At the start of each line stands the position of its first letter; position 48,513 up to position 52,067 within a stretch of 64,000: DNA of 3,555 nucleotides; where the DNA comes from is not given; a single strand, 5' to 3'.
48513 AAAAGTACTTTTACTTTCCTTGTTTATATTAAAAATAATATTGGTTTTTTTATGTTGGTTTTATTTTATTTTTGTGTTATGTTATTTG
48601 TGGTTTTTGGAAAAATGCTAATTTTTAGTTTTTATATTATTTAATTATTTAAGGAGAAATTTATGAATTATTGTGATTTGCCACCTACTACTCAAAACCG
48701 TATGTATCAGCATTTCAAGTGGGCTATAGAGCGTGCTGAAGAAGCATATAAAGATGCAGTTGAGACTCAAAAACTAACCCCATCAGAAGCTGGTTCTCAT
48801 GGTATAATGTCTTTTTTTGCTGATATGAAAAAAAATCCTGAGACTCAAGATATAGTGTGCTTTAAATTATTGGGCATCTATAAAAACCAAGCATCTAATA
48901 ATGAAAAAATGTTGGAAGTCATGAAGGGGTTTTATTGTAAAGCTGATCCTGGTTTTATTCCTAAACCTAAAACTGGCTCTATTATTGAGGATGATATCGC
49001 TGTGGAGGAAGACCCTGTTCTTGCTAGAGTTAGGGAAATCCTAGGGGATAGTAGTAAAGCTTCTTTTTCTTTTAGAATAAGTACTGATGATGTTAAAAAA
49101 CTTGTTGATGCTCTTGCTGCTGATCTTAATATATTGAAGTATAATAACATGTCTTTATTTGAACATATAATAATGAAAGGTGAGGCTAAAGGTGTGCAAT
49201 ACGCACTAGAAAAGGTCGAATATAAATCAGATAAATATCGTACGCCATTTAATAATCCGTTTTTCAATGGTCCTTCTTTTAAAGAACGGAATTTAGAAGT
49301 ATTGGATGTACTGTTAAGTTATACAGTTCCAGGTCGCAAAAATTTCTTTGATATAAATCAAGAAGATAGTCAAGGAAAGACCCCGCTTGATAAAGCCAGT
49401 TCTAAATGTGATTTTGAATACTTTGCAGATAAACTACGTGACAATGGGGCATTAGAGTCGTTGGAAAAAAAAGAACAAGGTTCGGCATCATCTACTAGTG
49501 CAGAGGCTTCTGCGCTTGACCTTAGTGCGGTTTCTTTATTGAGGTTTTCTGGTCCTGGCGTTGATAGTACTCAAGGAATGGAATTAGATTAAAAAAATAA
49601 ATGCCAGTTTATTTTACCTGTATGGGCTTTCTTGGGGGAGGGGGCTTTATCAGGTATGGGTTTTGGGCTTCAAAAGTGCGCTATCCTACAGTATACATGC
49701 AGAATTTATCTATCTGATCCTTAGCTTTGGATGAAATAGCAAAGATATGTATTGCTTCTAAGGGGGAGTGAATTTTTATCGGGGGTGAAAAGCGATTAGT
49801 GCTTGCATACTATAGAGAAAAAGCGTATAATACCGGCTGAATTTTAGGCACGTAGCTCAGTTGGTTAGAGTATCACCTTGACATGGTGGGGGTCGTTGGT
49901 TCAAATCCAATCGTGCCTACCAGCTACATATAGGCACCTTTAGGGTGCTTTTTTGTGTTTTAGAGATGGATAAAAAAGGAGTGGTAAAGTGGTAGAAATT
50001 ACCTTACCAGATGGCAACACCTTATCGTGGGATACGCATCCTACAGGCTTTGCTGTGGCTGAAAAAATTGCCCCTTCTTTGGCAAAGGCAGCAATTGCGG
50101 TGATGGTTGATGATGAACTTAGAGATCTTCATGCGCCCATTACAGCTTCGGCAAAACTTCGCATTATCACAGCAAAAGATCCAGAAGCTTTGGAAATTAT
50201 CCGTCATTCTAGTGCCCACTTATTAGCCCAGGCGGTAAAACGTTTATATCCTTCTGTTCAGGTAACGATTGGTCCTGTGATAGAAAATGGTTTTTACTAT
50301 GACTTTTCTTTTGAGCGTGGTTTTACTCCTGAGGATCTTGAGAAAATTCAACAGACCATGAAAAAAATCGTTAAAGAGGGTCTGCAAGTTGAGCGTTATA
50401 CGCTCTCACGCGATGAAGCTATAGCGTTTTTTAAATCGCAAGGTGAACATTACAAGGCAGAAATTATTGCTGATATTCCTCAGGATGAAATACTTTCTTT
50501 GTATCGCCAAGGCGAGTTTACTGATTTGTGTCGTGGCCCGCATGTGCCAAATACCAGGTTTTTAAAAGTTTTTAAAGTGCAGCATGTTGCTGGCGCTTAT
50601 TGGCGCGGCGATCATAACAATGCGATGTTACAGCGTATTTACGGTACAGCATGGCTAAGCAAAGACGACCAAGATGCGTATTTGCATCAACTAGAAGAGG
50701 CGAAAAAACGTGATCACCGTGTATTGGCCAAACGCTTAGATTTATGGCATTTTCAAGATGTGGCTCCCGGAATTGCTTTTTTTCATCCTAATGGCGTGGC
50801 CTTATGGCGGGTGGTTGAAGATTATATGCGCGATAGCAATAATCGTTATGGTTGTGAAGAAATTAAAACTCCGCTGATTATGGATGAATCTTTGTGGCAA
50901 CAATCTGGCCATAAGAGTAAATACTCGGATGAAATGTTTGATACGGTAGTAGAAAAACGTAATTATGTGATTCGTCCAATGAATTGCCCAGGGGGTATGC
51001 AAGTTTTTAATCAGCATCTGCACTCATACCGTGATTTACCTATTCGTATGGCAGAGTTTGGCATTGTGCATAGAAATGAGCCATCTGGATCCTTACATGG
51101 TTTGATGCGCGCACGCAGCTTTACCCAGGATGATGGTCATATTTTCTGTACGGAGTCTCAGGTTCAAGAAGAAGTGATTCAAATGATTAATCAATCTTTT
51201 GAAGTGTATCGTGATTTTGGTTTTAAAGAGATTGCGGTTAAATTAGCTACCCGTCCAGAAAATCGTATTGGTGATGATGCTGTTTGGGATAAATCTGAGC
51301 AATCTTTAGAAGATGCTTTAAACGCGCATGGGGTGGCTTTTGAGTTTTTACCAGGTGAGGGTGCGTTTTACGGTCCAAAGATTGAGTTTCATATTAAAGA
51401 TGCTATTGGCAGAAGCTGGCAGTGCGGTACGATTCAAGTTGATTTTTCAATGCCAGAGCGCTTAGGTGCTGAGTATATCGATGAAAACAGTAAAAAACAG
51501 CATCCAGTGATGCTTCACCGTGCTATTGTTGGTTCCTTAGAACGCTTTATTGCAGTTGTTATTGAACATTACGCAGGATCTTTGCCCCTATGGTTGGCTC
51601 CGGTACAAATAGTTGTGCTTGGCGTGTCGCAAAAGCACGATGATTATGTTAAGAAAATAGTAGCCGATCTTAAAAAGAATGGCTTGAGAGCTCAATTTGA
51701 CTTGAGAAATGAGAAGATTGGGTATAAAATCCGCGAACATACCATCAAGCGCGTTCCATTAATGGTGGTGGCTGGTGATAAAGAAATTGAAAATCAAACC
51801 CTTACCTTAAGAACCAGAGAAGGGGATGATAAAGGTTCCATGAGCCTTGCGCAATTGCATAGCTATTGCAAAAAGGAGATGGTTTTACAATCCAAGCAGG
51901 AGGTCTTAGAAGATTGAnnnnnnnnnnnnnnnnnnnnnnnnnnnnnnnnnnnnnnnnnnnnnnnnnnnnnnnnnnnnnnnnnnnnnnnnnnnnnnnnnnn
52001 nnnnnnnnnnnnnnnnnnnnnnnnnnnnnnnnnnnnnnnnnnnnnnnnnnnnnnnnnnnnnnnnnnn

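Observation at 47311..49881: Insertion bracketed by a duplicated tRNA-Val promoter plus 5' half, breaking inside the anticodon (mirror image of classical tRNA islands)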

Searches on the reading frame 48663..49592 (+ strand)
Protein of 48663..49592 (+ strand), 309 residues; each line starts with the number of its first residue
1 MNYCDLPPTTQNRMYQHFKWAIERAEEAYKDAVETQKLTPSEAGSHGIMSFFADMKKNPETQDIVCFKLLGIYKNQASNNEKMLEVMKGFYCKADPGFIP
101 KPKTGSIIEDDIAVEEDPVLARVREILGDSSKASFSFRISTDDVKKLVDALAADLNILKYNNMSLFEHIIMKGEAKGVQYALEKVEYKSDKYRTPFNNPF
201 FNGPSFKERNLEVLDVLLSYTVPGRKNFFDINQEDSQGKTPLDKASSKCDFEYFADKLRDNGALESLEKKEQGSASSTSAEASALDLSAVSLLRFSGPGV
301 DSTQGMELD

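Call 6: search_protein_families(library=pfam, proteins=[window:48663-49592:+], max_evalue=1)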
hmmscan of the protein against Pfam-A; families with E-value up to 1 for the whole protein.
window:48663-49592:+ (309 aa): 2 families
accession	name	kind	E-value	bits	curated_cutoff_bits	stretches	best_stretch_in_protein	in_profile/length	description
PF13637.12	Ank_4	-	0.035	14.9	22.7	1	208-253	7-45/50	Ankyrin repeats (many copies)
PF12796.13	Ank_2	-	0.14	13.2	27.3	0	209-249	40-71/90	Ankyrin repeats (3 copies)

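Call 9: find_homologous_proteins(query=window:48663-49592:+)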
Query window:48663-49592:+ (309 aa): 1 proteins with E <= 0.001 among 1925 candidates.
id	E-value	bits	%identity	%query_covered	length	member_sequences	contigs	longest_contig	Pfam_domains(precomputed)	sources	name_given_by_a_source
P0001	1.1e-202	690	100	100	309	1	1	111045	-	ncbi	-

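Call 10: find_encoding_contigs(protein=P0001, flank=10000, max_places=10)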
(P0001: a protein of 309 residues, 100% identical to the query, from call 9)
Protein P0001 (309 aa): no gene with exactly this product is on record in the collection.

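Call 40: predict_structure(protein=window:48663-49592:+)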
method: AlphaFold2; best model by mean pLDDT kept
length: 309 residues; sequences in the alignment: 1
mean_pLDDT: 43.1   pTM: 0.30
mean pLDDT of the five models: 43.1, 35.7, 34.5, 33.3, 33.3
residues with pLDDT >= 90: 3; 70-90: 34; 50-70: 29; < 50: 243
segments of 3 or more residues with pLDDT < 50: 66-78, 80-83, 88-309
pLDDT, mean of each block of 10 residues (from residue 1): 58 73 81 85 69 72 49 41 49 36 29 34 41 30 44 35 36 38 35 28 32 33 34 41 35 36 36 34 31 32 33
secondary structure, 60 per line:
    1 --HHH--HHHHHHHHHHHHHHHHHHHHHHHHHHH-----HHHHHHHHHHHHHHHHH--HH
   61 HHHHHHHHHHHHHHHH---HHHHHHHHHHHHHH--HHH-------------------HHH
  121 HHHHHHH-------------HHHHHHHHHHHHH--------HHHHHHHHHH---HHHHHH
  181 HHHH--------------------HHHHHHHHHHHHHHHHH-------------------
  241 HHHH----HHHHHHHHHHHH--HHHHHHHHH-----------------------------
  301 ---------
elements in order: H8-34 H40-56 H59-76 H80-93 H118-127 H141-153 H162-171 H175-184 H205-221 H241-244 H249-260 H263-271

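Call 59: search_protein_families(library=phrogs, proteins=[window:48663-49592:+], max_evalue=0.01)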
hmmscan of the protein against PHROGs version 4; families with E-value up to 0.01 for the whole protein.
window:48663-49592:+ (309 aa): 0 families

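Call 60: search_protein_families(library=ncbifam, proteins=[window:48663-49592:+], max_evalue=0.01)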
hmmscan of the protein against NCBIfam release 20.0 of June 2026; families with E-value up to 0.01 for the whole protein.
window:48663-49592:+ (309 aa): 0 families

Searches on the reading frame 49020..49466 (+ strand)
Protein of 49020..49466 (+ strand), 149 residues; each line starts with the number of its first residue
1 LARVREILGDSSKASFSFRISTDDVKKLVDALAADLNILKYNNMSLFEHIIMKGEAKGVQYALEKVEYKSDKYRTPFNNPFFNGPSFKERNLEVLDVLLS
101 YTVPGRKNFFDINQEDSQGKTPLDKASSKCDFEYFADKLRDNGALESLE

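Call 39: search_protein_representatives(alignment_id=A3)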
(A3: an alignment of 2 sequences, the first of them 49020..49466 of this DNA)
Query: 2 sequences, 153 profile positions. Proteins with E-value up to 0.001 (for the whole library): 126; up to 1e-10: 3; up to 1e-30: 2. The best 126 are listed.
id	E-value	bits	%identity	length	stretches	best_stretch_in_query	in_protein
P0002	9.0e-90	314.8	-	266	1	1-153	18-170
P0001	2.9e-82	290.4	-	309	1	1-153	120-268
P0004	1.6e-11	60.7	-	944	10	112-135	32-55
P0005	1.3e-10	57.7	-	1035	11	114-149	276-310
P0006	3.1e-09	53.2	-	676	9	116-148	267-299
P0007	3.5e-09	53.0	-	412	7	115-139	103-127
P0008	4.2e-09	52.8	-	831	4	115-144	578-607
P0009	5.4e-09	52.4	-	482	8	115-152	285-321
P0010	5.6e-09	52.4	-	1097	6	111-135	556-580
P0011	6.3e-09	52.2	-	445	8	115-149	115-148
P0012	1.2e-08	51.3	-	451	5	115-136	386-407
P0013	1.2e-08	51.3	-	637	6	115-138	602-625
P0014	1.7e-08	50.8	-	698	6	112-138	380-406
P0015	6.0e-08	49.0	-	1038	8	110-132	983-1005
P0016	6.4e-08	48.9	-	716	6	115-152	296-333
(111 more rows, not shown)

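Call 61: find_related_loci(query=A3, collection=viral_contigs, flank=5000)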
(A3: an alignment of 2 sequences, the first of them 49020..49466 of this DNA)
Query A3 (149 aa) in viral_contigs; peptide patterns used: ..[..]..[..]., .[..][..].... (x = any residue, [..] = any of these).
456 stretches matched a pattern, but none encodes a relative of the query by tblastn (E <= 1e-3).

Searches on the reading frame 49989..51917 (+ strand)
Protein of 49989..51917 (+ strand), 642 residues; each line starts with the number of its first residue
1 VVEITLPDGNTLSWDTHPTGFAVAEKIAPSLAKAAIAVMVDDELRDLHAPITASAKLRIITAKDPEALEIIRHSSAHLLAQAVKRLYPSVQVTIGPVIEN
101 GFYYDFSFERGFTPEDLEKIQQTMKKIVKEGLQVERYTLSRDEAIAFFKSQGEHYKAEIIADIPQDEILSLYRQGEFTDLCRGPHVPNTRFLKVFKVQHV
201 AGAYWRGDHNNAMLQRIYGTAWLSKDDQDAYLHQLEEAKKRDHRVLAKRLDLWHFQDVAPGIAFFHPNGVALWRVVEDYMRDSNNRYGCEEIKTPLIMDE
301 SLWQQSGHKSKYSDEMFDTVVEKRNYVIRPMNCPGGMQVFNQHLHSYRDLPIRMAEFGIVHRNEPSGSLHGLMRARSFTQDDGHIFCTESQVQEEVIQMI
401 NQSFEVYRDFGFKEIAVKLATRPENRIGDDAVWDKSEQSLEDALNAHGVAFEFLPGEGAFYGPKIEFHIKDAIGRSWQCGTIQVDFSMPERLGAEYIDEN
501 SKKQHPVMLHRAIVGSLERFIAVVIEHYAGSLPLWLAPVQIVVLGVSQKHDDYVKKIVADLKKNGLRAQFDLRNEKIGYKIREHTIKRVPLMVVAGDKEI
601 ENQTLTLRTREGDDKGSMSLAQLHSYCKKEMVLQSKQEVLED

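Call 11: find_related_loci(query=window:49989-51917:+, collection=genome_contigs, flank=10000)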
Query window:49989-51917:+ (642 aa) in genome_contigs; peptide patterns used: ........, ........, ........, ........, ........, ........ (x = any residue, [..] = any of these).
600 stretches matched a pattern (row limit reached: there are more); 600 encode a relative of the query (tblastn E <= 1e-3); the best 80 are kept; 80 distinct loci.
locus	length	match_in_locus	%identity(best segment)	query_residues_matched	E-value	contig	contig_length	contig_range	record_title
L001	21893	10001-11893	60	1-631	0e+0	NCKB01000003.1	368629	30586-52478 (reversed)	MAG: Lysobacterales bacterium 15-68-25 04302015_15_scaffold_2, whole genome shotgun sequence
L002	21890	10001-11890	60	1-630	0e+0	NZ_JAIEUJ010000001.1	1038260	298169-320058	Novilysobacter antarcticus strain GW1-59 scaffold1, whole genome shotgun sequence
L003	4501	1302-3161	60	1-620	0e+0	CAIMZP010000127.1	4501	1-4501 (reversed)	MAG: uncultured beta proteobacterium isolate MJ110830A_bin-404 genome assembly, contig: bin-404:127/162, whole genome sh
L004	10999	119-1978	60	1-620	0e+0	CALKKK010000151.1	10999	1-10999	MAG TPA_asm: uncultured Sutterella sp. isolate SRR7658673_bin.5_CONCOCT_v1.1_MAG genome assembly, contig: ERZ1035006.230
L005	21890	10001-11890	58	1-630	0e+0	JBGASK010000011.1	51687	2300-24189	MAG: Ahniellaceae bacterium isolate MAG_MBR_AS.27 MBRAS-27_scaffold_1146, whole genome shotgun sequence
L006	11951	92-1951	59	1-620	0e+0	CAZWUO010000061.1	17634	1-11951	MAG TPA_asm: uncultured Ectothiorhodospiraceae bacterium isolate SRP128015_co3_147 genome assembly, contig: NODE_3317_le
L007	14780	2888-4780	58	1-631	0e+0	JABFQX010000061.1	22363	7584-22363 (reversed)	MAG: Methyloglobulus sp. isolate P-RSF-IL-05 seq_786, whole genome shotgun sequence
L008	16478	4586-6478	59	1-631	0e+0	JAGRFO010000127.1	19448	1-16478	MAG: Rhodocyclaceae bacterium isolate HKST-UBA153 2008_95613, whole genome shotgun sequence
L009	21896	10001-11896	58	1-632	0e+0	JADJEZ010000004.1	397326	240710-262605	MAG: Betaproteobacteria bacterium isolate Bjer_18-Q3-R1-45_BATAC.230 tig00004074-10-3974590, whole genome shotgun sequen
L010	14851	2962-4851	57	1-630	0e+0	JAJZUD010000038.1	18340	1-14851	MAG: Proteobacteria bacterium isolate SKS4.bin17 NODE_4531_length_18340_cov_2.029539, whole genome shotgun sequence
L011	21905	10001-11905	56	1-635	0e+0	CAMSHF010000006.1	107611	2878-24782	MAG TPA_asm: uncultured Rickettsiella sp. isolate SRR6727991_bin.1_metaWRAP_v1.3_MAG genome assembly, contig: ERZ1370924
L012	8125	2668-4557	57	1-630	0e+0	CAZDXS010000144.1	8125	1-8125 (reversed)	MAG TPA_asm: uncultured Enterobacteriaceae bacterium isolate SRP338948_co1_110 genome assembly, contig: k141_279230, who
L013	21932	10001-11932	59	1-640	0e+0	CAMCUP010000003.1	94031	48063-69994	MAG: Polynucleobacter meluiroseus isolate TrH-25oct19-110 genome assembly, contig: TrH-25oct19-C243, whole genome shotgu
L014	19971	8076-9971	58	1-632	0e+0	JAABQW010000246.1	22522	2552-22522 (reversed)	MAG: Betaproteobacteria bacterium isolate S06.Bin119 Scaffold_34, whole genome shotgun sequence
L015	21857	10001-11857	58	1-620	0e+0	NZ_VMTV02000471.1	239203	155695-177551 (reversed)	Vogesella mureinivorans strain 389 NODE_5_length_239203_cov_334.601899, whole genome shotgun sequence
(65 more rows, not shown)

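Call 43: find_homologous_proteins(query=window:49989-51917:+, max_evalue=1e-100)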
Query window:49989-51917:+ (642 aa): 8000 proteins with E <= 1e-100 among 8000 candidates; the best 120 are listed.
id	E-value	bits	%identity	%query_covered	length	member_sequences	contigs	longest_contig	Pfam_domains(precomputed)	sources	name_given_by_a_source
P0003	0.0e+0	1483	100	100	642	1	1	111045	PF03129.26,PF02824.28,PF00587.31,PF07973.20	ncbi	-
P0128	3.4e-285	966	66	99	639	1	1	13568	PF03129.26,PF02824.28,PF00587.31,PF07973.20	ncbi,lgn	ncbi:MAG: threonine--tRNA ligase [Francisellaceae bacterium]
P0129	1.6e-284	963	64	100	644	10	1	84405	PF03129.26,PF02824.28,PF00587.31,PF07973.20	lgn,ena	-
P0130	2.3e-283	960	67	96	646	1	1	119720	PF03129.26,PF02824.28,PF00587.31,PF07973.20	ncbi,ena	-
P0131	3.0e-283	959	65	98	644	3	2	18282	PF03129.26,PF02824.28,PF00587.31,PF07973.20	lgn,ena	-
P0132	1.9e-282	957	65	99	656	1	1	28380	PF03129.26,PF02824.28,PF00587.31,PF07973.20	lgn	-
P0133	1.1e-281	954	66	96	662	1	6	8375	PF03129.26,PF02824.28,PF00587.31,PF07973.20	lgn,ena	-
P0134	1.6e-280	950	65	97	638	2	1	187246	PF03129.26,PF02824.28,PF00587.31,PF07973.20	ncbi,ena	-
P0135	2.2e-280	950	64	98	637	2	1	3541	PF03129.26,PF02824.28,PF00587.31,PF07973.20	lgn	-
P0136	1.2e-278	944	64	97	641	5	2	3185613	PF03129.26,PF02824.28,PF00587.31,PF07973.20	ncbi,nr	ncbi:MAG: threonine--tRNA ligase [Gammaproteobacteria bacterium]|nr:MAG: threonine--tRNA ligase [Gam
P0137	3.2e-278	943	64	97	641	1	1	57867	PF03129.26,PF02824.28,PF00587.31,PF07973.20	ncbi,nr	ncbi:threonine--tRNA ligase [Thiotrichales bacterium 19S3-7]|nr:threonine--tRNA ligase [Thiotrichale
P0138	8.5e-278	941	66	97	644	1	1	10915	PF03129.26,PF02824.28,PF00587.31,PF07973.20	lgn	-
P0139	3.9e-276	936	64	99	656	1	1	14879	PF03129.26,PF02824.28,PF00587.31,PF07973.20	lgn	-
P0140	2.1e-275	933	62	98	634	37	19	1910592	PF03129.26,PF02824.28,PF00587.31,PF07973.20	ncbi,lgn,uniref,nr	ncbi:threonine--tRNA ligase [Francisella tularensis subsp. novicida]|uniref:Threonine--tRNA ligase n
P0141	2.8e-275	933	64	97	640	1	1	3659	PF03129.26,PF02824.28,PF00587.31,PF07973.20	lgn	-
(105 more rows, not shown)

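Call 44: find_encoding_contigs(protein=P0130, flank=8000, max_places=2)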
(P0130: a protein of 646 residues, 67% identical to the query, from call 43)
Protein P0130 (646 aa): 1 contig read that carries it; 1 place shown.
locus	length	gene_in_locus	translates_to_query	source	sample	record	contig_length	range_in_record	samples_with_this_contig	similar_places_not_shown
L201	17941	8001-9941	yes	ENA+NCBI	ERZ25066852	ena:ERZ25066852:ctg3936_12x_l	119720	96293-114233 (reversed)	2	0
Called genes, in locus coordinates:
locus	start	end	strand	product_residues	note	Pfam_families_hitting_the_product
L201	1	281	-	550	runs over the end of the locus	PF03050:DDE_Tnp_IS66 (weak)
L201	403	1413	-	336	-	PF03050:DDE_Tnp_IS66 (weak)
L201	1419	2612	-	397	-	-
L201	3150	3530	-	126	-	-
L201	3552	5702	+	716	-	PF00270:DEAD (faint), PF04851:ResIII, PF17757:UvrB_inter, PF27431:UvrB_3rd, PF00271:Helicase_C, PF12344:UvrB, PF02151:UVR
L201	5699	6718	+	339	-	-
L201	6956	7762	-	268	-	PF13444:Acetyltransf_5, PF21926:FeeM (weak)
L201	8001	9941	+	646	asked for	PF02824:TGS, PF07973:tRNA_SAD, PF00587:tRNA-synt_2b, PF03129:HGTP_anticodon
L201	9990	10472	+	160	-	PF05198:IF3_N, PF00707:IF3_C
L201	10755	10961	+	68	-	PF01632:Ribosomal_L35p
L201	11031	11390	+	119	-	PF00453:Ribosomal_L20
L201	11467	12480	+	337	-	PF02912:Phe_tRNA-synt_N, PF01409:tRNA-synt_2d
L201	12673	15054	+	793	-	PF01588:tRNA_bind, PF03483:B3_4, PF03484:B5, PF17759:tRNA_synthFbeta, PF03147:FDX-ACB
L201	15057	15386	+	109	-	PF00216:Bac_DNA_binding, PF18291:HU-HIG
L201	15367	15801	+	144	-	PF00376:MerR (weak), PF13411:MerR_1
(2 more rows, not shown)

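Call 45: find_encoding_contigs(protein=P0134, flank=8000, max_places=2)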
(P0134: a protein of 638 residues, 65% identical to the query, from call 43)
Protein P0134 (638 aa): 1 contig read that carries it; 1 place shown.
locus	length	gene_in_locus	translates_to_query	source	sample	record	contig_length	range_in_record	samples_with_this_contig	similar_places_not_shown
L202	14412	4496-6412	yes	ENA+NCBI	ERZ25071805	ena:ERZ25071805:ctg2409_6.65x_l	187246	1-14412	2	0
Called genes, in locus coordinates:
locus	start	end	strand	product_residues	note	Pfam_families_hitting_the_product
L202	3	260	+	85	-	?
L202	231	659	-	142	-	PF01475:FUR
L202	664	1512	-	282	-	PF00950:ABC-3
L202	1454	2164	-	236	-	PF00005:ABC_tran, PF13304:AAA_21 (faint)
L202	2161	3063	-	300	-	PF01297:ZnuA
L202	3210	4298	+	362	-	PF00793:DAHP_synth_1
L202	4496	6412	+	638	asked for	PF02824:TGS, PF07973:tRNA_SAD, PF00587:tRNA-synt_2b, PF03129:HGTP_anticodon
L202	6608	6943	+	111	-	PF00707:IF3_C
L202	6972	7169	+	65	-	PF01632:Ribosomal_L35p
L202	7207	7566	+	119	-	PF00453:Ribosomal_L20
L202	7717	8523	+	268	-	PF00557:Peptidase_M24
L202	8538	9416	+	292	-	-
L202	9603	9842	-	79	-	PF04304:DUF454 (weak), PF04306:DUF456 (weak)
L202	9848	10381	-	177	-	PF01641:SelR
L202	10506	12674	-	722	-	PF00122:E1-E2_ATPase, PF00702:Hydrolase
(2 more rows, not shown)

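Call 46: find_encoding_contigs(protein=P0129, flank=8000, max_places=2)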
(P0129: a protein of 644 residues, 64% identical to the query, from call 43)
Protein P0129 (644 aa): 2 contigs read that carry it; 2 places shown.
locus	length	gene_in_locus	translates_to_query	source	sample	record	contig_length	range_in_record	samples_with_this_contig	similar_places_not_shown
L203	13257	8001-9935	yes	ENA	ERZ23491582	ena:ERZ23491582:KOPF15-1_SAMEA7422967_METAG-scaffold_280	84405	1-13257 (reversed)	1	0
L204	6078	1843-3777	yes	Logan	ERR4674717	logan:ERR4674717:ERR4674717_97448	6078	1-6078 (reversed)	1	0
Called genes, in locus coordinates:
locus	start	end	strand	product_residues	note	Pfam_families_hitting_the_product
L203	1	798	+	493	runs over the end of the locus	PF13623:SurA_N_2, PF13624:SurA_N_3, PF13145:Rotamase_2 (weak)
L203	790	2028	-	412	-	PF07690:MFS_1, PF13000:Acatn (weak)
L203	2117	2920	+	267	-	PF00215:OMPdecase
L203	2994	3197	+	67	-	PF02599:CsrA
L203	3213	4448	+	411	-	PF07690:MFS_1, PF00083:Sugar_tr (weak), PF06779:MFS_4 (faint)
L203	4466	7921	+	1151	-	PF02811:PHP, PF07733:DNA_pol3_alpha, PF17657:DNA_pol3_finger, PF14579:HHH_6, PF01336:tRNA_anti-codon (weak)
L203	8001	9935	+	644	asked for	PF02824:TGS, PF07973:tRNA_SAD, PF00587:tRNA-synt_2b, PF03129:HGTP_anticodon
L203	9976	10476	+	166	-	PF05198:IF3_N, PF00707:IF3_C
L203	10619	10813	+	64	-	PF01632:Ribosomal_L35p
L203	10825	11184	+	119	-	PF00453:Ribosomal_L20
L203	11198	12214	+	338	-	PF02912:Phe_tRNA-synt_N, PF01409:tRNA-synt_2d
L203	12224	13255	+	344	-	?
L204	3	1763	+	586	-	?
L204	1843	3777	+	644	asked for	PF02824:TGS, PF07973:tRNA_SAD, PF00587:tRNA-synt_2b, PF03129:HGTP_anticodon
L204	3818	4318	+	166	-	PF05198:IF3_N, PF00707:IF3_C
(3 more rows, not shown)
